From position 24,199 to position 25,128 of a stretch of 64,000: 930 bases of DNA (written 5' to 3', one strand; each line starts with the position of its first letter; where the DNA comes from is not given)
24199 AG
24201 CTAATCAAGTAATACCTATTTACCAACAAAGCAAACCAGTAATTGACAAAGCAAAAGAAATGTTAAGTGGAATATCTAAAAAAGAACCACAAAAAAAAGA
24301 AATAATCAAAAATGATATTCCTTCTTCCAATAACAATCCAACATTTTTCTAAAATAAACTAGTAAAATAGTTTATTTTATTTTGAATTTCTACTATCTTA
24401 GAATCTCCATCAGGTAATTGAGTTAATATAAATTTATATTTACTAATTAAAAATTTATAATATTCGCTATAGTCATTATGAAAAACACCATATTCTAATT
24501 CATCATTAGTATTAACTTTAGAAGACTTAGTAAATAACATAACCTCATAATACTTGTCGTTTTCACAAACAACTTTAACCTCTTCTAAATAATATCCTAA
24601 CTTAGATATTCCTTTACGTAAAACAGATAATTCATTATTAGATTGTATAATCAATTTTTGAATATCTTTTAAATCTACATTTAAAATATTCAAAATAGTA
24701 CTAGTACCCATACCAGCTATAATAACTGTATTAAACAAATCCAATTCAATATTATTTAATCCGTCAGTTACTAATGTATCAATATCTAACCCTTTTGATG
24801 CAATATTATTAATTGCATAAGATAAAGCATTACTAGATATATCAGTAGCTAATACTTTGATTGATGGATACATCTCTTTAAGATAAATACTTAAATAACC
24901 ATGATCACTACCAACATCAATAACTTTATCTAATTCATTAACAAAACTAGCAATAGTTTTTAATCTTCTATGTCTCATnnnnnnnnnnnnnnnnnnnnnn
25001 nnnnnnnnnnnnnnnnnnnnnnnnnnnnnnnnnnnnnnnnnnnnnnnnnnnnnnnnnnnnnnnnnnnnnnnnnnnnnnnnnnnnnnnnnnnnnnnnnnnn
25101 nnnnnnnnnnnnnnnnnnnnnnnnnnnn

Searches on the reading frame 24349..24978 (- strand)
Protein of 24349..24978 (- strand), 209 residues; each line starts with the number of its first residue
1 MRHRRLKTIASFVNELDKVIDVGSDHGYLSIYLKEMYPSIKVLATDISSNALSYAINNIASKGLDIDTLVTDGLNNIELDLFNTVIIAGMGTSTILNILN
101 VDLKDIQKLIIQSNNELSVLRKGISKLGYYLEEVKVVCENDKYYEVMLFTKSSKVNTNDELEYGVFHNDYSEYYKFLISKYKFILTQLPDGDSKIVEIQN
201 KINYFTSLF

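Call 4: search_protein_families(library=pfam, proteins=[window:24349-24978:-], max_evalue=0.01)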
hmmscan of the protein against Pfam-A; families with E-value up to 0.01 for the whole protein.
window:24349-24978:- (209 aa): 8 families
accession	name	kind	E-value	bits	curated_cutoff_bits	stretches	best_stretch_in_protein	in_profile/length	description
PF12847.13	Methyltransf_18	-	3e-35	121.9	27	1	4-147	3-151/151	Methyltransferase domain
PF04816.18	TrmK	-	4.5e-30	105.2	27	1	20-201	2-199/205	tRNA (adenine(22)-N(1))-methyltransferase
PF05175.20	MTS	-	1.6e-09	38.1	23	1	16-87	32-104/170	Methyltransferase small domain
PF13649.12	Methyltransf_25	-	2.1e-06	28.7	27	1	19-89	1-72/97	Methyltransferase domain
PF13847.12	Methyltransf_31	-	2.1e-06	27.9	27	1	17-71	5-61/145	Methyltransferase domain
PF08242.18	Methyltransf_12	-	0.0007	20.7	30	1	20-77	1-59/98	Methyltransferase domain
PF06325.19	PrmA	-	0.0012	18.9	22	1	6-86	152-234/296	Ribosomal protein L11 methyltransferase (PrmA)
PF02475.24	TRM5-TYW2_MTfase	-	0.0071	16.7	28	0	7-61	28-82/164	TRM5/TYW2 methyltransferase domain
